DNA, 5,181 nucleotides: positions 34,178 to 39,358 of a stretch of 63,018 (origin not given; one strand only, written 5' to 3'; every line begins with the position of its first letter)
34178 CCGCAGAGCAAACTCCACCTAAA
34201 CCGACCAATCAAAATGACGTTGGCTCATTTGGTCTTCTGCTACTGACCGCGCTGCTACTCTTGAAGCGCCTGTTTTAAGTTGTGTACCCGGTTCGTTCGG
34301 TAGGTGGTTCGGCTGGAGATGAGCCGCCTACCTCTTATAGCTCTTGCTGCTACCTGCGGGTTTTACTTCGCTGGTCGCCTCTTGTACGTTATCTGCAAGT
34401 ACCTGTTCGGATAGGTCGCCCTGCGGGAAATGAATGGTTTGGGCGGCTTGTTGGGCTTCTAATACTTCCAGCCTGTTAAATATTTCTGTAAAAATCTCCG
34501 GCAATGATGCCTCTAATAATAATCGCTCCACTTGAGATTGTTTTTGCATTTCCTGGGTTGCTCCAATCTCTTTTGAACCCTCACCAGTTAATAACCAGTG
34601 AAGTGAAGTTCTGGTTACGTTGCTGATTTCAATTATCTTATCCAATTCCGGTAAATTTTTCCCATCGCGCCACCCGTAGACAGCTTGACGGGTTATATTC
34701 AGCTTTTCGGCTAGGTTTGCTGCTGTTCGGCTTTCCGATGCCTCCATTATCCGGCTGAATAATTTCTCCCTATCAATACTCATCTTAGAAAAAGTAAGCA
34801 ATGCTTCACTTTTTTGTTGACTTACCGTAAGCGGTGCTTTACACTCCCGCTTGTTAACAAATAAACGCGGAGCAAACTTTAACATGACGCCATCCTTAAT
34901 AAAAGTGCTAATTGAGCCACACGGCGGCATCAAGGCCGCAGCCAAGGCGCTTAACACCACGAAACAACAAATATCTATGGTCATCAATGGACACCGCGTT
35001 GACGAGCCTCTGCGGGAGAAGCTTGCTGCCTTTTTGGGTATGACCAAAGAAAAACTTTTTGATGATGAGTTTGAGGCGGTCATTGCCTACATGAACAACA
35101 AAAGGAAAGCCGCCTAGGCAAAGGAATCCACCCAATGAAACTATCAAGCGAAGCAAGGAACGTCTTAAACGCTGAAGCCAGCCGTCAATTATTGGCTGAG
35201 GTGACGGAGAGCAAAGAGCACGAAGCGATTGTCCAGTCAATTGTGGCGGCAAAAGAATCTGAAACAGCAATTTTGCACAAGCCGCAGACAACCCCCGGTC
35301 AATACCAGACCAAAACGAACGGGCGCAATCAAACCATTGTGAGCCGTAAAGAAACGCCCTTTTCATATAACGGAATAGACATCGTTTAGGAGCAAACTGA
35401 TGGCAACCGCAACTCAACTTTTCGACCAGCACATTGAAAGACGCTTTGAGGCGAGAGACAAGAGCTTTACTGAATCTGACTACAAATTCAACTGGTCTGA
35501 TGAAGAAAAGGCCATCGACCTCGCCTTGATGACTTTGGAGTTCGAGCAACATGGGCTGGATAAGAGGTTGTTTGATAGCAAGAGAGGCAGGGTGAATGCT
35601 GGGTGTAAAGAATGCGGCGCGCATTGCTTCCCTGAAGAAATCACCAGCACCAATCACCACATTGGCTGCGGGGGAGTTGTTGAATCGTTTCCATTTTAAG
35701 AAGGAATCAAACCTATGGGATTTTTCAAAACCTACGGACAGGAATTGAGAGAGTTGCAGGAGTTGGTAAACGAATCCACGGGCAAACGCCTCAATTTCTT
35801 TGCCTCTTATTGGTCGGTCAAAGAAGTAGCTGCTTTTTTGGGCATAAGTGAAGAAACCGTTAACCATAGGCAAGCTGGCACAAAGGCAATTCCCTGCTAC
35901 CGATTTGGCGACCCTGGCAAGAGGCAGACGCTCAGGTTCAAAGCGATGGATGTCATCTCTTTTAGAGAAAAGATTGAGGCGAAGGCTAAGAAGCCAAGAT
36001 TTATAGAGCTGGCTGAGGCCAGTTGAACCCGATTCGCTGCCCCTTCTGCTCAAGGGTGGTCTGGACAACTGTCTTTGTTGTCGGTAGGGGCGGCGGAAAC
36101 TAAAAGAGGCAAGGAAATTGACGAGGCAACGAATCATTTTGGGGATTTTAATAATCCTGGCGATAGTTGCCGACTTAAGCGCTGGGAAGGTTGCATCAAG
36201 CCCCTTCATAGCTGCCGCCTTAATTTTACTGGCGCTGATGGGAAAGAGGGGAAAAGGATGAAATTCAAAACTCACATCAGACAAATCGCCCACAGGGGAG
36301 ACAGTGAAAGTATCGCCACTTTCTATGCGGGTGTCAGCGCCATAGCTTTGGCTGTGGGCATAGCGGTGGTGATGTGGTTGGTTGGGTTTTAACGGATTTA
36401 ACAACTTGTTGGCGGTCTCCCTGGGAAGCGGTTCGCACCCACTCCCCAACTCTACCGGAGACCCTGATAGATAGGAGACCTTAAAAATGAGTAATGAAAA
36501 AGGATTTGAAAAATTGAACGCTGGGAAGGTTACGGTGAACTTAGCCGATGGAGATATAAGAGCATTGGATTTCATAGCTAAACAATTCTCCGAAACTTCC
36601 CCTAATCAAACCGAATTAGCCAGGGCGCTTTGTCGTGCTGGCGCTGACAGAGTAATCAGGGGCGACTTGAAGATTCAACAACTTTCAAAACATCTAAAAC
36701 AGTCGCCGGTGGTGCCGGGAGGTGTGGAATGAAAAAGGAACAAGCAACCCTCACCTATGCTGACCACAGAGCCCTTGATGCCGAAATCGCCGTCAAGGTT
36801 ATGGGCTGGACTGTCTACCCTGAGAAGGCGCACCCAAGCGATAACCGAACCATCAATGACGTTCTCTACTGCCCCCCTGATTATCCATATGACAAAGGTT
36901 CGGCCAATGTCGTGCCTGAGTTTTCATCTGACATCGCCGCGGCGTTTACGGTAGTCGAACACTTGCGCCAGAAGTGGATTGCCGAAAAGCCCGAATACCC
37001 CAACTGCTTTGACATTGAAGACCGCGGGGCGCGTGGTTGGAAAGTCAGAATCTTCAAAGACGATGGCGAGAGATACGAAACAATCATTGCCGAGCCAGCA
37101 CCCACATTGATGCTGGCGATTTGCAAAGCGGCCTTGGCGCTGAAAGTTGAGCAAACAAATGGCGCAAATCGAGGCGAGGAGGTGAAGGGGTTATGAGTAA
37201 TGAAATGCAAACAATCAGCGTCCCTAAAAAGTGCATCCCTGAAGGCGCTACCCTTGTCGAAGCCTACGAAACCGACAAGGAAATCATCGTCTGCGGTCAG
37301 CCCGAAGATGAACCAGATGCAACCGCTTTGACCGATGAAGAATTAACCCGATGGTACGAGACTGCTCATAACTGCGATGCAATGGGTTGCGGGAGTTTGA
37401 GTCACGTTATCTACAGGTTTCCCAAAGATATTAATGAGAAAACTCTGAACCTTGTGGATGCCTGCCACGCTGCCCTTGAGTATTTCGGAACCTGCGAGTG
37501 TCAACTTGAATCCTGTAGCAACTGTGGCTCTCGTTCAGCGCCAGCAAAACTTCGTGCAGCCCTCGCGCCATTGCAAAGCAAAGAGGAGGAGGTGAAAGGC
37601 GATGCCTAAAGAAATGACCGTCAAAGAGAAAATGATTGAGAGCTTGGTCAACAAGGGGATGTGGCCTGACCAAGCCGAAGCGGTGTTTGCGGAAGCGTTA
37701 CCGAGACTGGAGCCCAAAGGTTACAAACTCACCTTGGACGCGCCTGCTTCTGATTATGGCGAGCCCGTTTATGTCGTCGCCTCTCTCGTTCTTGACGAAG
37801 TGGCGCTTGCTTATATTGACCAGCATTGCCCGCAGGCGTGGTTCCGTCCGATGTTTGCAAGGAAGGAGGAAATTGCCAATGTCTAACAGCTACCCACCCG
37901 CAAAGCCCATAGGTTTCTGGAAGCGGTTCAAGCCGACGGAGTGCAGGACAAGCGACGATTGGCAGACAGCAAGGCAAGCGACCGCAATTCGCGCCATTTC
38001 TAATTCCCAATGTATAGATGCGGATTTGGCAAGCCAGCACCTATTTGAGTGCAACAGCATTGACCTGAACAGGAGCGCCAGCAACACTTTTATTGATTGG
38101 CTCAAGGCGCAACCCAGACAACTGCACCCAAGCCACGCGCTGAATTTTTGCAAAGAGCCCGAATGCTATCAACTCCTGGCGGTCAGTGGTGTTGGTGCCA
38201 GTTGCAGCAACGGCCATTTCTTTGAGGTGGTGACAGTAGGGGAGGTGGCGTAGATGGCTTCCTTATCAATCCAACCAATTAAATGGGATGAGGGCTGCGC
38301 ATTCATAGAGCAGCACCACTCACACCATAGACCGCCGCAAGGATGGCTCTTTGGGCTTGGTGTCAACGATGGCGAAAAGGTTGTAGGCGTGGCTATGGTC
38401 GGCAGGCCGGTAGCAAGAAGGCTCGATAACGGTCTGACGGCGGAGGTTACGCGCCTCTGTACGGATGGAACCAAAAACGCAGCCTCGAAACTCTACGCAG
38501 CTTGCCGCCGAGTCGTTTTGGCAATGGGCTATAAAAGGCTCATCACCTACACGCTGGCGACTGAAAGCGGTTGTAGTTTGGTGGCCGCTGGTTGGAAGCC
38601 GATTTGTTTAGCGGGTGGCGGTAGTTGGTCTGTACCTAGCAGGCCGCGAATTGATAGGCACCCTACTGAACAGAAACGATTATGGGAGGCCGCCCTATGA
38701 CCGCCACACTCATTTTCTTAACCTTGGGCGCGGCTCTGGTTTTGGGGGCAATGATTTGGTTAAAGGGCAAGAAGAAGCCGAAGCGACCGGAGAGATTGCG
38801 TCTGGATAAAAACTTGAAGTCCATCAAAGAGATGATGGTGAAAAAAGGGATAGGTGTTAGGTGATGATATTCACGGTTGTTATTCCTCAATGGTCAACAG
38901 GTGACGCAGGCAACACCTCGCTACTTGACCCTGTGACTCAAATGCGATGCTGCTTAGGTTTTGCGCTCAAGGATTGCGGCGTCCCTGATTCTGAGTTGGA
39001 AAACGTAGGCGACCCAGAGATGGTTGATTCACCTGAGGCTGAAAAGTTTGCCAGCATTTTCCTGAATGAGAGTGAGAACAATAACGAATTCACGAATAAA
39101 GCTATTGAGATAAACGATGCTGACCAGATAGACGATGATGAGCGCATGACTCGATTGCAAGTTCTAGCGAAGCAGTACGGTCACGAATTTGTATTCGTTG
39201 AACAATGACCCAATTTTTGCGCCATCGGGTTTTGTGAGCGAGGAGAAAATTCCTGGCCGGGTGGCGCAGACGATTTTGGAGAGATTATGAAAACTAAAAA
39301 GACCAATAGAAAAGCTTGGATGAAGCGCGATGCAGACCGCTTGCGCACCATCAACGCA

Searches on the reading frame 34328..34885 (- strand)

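Call 61: search_protein_families(library=phrogs, proteins=[window:34328-34885:-], max_evalue=0.001)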
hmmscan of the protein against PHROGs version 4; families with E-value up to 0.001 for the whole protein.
window:34328-34885:- (185 aa): 13 families
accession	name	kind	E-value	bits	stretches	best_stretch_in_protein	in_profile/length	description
phrog_3037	-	transcription regulation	4.6e-11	43.9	1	32-149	8-121/189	transcriptional repressor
phrog_8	-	transcription regulation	1.1e-10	42.5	1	34-129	61-150/346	transcriptional regulator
phrog_4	-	transcription regulation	4.2e-10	40.2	1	35-117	134-205/400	transcriptional repressor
phrog_2328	-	transcription regulation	2.5e-09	38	1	53-106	29-82/128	transcriptional repressor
phrog_4836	-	transcription regulation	1.9e-05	25.3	1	52-145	88-173/194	CII-like regulator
phrog_3557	-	transcription regulation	2.6e-05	25.4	1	45-116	17-89/142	transcriptional regulator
phrog_638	-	transcription regulation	3.7e-05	24.6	1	40-89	5-54/145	transcriptional regulator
phrog_35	-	transcription regulation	9.4e-05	23.6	1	54-158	88-175/181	transcriptional repressor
phrog_3949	-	transcription regulation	0.00013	23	1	45-174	20-148/161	transcriptional repressor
phrog_2439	-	transcription regulation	0.00013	22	1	51-105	19-71/367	transcriptional regulator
phrog_2967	-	transcription regulation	0.00027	21.5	1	43-120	12-84/225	transcriptional regulator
phrog_9710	-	unknown function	0.00062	20.8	1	45-104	20-81/95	-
phrog_4739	-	unknown function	0.00091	19.9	0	23-119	53-147/167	-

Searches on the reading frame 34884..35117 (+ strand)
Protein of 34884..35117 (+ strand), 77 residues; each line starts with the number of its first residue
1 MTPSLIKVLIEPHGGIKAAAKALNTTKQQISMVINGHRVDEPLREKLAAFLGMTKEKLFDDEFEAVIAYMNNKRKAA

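Call 60: search_protein_families(library=phrogs, proteins=[window:34884-35117:+], max_evalue=0.001)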
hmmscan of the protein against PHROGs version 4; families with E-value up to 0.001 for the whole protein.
window:34884-35117:+ (77 aa): 2 families
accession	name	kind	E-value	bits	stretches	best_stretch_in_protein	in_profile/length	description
phrog_1468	-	transcription regulation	0.00015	22.3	1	20-56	27-63/67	transcriptional repressor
phrog_8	-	transcription regulation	0.00077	20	1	17-65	174-222/346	transcriptional regulator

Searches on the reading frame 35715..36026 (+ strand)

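Call 60: search_protein_families(library=phrogs, proteins=[window:35715-36026:+], max_evalue=0.001)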
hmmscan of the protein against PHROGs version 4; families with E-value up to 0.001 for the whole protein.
window:35715-36026:+ (103 aa): 2 families
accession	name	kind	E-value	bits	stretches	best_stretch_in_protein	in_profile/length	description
phrog_668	-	DNA, RNA and nucleotide metabolism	1.4e-05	25.9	1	24-90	55-116/181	HTH DNA binding protein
phrog_4996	-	unknown function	0.00071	20.5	0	31-92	34-98/99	-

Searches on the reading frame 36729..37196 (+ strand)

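Call 14: search_protein_families(library=pfam, proteins=[window:36729-37196:+], max_evalue=0.01)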
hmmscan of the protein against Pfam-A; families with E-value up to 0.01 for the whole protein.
window:36729-37196:+ (155 aa): 1 family
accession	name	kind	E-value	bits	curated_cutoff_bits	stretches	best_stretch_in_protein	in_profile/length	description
PF18066.6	Phage_ABA_S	-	1.5e-12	48.5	27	1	20-136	3-89/89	Phage ABA sandwich domain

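Call 15: search_protein_families(library=phrogs, proteins=[window:36729-37196:+], max_evalue=0.01)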
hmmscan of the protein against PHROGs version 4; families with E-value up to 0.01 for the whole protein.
window:36729-37196:+ (155 aa): 1 family
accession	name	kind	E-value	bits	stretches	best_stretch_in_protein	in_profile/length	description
phrog_8017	-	unknown function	6.4e-07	30.4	1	12-137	2-103/111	-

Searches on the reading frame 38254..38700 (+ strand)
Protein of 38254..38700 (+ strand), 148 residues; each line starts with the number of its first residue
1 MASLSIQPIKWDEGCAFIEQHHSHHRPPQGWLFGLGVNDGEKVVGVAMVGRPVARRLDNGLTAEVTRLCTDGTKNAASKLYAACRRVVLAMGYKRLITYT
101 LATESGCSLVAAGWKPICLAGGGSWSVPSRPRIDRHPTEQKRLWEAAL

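Call 14: search_protein_families(library=pfam, proteins=[window:38254-38700:+], max_evalue=0.01)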
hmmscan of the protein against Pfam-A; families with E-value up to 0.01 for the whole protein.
window:38254-38700:+ (148 aa): 1 family
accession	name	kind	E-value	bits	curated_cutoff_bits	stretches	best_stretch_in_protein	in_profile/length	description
PF25680.1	Mom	-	9.3e-05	22.6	27.1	1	4-88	2-96/202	Mom protein family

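Call 15: search_protein_families(library=phrogs, proteins=[window:38254-38700:+], max_evalue=0.01)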
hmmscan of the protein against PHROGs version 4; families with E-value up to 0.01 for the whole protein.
window:38254-38700:+ (148 aa): 1 family
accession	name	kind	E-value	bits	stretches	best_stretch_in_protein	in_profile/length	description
phrog_1384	-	other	4.8e-33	115.7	1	2-139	19-175/245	Mom-like DNA modification protein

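Call 27: find_encoding_contigs(protein=window:38254-38700:+, flank=4000, max_places=10)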
Protein window:38254-38700:+ (148 aa): 3 contigs read that carry it; 1 place shown.
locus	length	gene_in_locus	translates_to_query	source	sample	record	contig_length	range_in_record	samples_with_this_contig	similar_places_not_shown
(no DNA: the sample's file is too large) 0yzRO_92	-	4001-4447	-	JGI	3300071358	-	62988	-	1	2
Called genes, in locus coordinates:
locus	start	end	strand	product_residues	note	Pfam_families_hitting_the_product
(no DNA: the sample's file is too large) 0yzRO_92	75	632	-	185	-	PF07022:Phage_CI_repr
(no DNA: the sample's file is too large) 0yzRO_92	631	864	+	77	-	-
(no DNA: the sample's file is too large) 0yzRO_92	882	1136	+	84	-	-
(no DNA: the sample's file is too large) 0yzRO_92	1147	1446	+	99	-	-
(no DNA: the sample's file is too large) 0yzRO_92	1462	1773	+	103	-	PF12728:HTH_17 (weak)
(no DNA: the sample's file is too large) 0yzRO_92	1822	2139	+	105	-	-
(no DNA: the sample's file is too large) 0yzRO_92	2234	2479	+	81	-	-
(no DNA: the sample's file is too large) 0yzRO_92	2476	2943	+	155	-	PF18066:Phage_ABA_S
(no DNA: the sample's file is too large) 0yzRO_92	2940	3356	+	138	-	-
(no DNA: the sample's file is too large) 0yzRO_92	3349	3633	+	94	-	-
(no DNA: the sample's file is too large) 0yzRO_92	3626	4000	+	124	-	-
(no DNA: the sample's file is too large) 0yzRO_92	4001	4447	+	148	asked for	-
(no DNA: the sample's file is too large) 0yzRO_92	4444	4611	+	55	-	-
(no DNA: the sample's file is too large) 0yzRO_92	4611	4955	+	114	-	-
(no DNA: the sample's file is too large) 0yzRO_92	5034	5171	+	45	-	-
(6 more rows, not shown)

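Call 30: find_homologous_proteins(query=window:38254-38700:+, max_evalue=1e-20)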
Query window:38254-38700:+ (148 aa): 7948 proteins with E <= 1e-20 among 8000 candidates; the best 120 are listed.
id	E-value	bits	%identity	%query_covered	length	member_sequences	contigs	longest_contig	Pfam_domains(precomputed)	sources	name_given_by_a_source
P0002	1.2e-86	307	88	98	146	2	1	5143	PF25680.2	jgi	jgi:hypothetical protein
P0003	7.0e-81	288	85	98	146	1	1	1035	-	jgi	jgi:hypothetical protein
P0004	3.3e-75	269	79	99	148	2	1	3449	-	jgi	jgi:hypothetical protein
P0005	4.0e-73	263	78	98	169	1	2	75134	-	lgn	-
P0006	8.3e-73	262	81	97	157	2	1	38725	-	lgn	-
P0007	5.5e-71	256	75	97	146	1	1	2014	-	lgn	-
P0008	3.9e-70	253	75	99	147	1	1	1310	-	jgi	jgi:hypothetical protein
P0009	7.1e-68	246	75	97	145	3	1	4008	-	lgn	-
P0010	2.1e-64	234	71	97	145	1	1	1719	-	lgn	-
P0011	2.6e-64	234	69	99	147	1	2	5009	-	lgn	-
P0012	3.1e-63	231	69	97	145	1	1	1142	-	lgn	-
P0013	6.2e-63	230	69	97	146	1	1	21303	-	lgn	-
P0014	6.8e-63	229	70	97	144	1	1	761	-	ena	-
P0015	1.5e-62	228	70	96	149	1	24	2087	-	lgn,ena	-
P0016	2.9e-62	227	69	97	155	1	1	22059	-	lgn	-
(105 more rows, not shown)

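Call 31: find_encoding_contigs(protein=P0002, flank=6000, max_places=3)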
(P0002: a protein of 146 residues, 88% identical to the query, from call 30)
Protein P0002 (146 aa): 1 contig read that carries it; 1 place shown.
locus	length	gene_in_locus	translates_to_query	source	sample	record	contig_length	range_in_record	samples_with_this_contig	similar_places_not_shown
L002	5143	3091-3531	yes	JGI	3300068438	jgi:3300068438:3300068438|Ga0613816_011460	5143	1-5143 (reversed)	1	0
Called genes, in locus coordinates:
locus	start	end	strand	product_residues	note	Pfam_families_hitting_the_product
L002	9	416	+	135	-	-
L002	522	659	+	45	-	-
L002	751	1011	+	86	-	-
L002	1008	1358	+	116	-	-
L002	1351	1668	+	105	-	-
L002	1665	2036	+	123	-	-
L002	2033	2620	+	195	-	PF07463:NUMOD4, PF13392:HNH_3 (weak)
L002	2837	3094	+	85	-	-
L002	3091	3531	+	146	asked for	PF25680:Mom (weak)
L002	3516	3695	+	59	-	-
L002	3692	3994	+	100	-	-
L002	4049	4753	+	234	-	-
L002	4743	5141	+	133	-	?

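Call 32: find_encoding_contigs(protein=P0005, flank=6000, max_places=3)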
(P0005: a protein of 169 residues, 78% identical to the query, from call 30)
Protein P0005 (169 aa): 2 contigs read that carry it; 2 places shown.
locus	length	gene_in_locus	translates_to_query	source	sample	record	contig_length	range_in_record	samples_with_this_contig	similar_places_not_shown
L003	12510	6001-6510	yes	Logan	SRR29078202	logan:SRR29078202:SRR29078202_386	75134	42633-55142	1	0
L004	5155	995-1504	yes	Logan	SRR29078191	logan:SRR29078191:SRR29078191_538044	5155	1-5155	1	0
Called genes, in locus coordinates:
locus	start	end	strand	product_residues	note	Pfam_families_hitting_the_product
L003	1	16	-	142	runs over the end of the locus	-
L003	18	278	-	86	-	-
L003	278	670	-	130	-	-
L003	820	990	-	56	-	-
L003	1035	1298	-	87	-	-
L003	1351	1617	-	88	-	-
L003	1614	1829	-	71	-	-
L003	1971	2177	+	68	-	-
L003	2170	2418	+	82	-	-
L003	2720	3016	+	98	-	-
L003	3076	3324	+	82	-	-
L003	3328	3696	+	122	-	-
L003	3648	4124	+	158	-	-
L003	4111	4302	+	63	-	-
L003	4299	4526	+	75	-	-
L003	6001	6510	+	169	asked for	-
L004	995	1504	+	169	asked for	-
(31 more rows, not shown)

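Call 33: find_encoding_contigs(protein=P0006, flank=6000, max_places=3)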
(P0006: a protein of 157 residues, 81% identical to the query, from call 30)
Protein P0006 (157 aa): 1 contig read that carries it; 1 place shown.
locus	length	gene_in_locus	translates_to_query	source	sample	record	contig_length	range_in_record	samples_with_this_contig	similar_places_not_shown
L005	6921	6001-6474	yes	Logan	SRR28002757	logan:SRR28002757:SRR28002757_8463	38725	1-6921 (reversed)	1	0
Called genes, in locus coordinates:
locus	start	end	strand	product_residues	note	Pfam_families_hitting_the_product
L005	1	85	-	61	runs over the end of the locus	-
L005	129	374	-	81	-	-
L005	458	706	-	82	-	PF08960:STIV_B116-like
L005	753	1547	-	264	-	PF07505:DUF5131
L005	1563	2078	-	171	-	-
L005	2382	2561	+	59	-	PF12728:HTH_17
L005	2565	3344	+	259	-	PF02195:ParB_N (faint), PF17762:HTH_ParB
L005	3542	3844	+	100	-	-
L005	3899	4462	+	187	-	-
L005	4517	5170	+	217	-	PF09414:RNA_ligase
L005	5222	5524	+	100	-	-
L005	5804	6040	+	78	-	-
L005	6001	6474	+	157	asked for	-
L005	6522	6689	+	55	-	-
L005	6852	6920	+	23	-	?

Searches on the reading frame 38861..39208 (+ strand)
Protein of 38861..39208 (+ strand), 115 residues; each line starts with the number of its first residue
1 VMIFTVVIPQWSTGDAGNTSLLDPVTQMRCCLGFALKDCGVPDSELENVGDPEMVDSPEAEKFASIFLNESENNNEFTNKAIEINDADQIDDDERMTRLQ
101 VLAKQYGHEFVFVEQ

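Call 14: search_protein_families(library=pfam, proteins=[window:38861-39208:+], max_evalue=0.01)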
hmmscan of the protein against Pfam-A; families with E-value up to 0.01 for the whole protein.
window:38861-39208:+ (115 aa): 0 families

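Call 15: search_protein_families(library=phrogs, proteins=[window:38861-39208:+], max_evalue=0.01)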
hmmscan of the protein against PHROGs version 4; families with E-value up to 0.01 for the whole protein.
window:38861-39208:+ (115 aa): 0 families

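Call 16: find_related_loci(query=window:38861-39208:+, collection=viral_contigs, flank=5000)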
Query window:38861-39208:+ (115 aa) in viral_contigs; peptide patterns used: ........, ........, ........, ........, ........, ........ (x = any residue, [..] = any of these).
20 stretches matched a pattern, but none encodes a relative of the query by tblastn (E <= 1e-3).

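Call 20: find_encoding_contigs(protein=window:38861-39208:+, flank=3000, max_places=10)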
Protein window:38861-39208:+ (115 aa): no gene with exactly this product is on record in the collection.

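Call 24: search_dna_similar(query=window:38861-39208:+, collection=phages, mode=protein, max_rows=15, max_evalue=0.001)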
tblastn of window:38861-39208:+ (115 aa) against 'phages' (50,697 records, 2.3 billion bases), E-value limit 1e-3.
Records with a match: 1; places in all: 1; records where one place covers at least 80% of the query: 1.
Best place of each record, by identity: <60% 1.
By first word of the organism name: Virus 1.
By host as written in the record: - 1.
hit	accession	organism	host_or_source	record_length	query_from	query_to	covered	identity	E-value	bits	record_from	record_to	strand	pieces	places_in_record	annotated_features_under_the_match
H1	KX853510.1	Virus Rctr197k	enrichment culture DAMO/AAA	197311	4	112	95%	29.3%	2e-4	45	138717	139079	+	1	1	hypothetical protein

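Call 51: find_homologous_proteins(query=window:38864-39208:+, max_evalue=0.001)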
Query window:38864-39208:+ (114 aa): 1 proteins with E <= 0.001 among 10 candidates.
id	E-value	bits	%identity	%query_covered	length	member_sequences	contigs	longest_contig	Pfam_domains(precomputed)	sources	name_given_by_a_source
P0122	1.3e-70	252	100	100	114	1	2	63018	-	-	-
